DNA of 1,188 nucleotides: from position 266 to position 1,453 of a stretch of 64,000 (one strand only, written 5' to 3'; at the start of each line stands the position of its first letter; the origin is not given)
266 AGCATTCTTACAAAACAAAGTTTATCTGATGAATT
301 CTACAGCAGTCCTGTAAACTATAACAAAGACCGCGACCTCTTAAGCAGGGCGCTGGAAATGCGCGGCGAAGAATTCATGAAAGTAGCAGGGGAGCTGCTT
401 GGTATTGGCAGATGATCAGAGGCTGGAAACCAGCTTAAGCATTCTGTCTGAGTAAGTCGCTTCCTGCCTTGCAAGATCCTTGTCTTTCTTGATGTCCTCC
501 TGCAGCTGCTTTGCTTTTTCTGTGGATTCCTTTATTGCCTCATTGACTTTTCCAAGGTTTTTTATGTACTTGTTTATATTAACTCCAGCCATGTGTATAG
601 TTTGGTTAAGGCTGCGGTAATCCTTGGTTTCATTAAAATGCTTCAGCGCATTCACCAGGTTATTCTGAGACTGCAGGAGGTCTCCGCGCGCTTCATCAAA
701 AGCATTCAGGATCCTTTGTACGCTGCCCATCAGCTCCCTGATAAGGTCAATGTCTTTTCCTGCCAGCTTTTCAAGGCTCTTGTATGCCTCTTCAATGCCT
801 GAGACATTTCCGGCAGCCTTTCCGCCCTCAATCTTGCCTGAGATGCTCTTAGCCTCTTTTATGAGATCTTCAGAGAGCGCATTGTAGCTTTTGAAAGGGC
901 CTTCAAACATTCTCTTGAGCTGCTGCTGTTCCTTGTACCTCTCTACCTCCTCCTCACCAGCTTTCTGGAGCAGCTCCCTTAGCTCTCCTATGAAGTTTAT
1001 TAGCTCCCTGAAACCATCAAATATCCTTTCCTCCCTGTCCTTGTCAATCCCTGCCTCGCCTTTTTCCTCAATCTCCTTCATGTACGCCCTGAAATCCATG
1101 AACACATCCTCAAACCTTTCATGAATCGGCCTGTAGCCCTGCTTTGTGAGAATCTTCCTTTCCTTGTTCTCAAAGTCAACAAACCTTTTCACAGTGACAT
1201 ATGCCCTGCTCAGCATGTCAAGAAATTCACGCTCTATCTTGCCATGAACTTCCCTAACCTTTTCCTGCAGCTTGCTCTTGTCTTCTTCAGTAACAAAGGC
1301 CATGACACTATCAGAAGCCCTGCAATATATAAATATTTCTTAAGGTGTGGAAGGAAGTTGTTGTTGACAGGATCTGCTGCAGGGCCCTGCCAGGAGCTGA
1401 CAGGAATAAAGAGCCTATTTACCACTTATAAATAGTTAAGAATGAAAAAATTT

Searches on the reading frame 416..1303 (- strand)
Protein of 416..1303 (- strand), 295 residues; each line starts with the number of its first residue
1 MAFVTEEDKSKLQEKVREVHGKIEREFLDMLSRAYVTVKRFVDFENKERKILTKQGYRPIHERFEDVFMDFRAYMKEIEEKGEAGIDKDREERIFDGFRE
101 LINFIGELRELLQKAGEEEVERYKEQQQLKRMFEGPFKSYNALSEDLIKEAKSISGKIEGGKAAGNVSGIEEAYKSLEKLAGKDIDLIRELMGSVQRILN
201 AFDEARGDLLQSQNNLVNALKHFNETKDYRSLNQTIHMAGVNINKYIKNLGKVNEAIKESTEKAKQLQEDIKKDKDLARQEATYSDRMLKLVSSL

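Call 47: find_encoding_contigs(protein=window:416-1303:-, flank=10000, max_places=4)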
Protein window:416-1303:- (295 aa): 1 contig read that carries it; 1 place shown.
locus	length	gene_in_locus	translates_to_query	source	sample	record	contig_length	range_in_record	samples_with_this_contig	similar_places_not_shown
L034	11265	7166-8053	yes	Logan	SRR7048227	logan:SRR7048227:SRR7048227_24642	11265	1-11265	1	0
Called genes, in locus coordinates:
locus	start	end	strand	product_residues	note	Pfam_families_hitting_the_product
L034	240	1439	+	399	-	PF01926:MMR_HSR1, PF02421:FeoB_N (faint), PF08438:YGR210-like_G4, PF02824:TGS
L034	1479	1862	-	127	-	PF09845:OapC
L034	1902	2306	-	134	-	PF09846:OapB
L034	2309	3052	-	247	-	PF00009:GTP_EFTU (faint), PF01926:MMR_HSR1, PF02421:FeoB_N (faint), PF08477:Roc (faint), PF16897:MMR_HSR1_Xtn (weak)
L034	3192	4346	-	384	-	PF00493:MCM, PF07728:AAA_5, PF01078:Mg_chelatase (weak), PF17855:MCM_lid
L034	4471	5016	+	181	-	-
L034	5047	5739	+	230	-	PF11848:DUF3368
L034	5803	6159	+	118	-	-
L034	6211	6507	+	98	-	-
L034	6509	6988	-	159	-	-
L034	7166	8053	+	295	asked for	-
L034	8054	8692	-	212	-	-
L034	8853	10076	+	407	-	PF00149:Metallophos, PF12850:Metallophos_2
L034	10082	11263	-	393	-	?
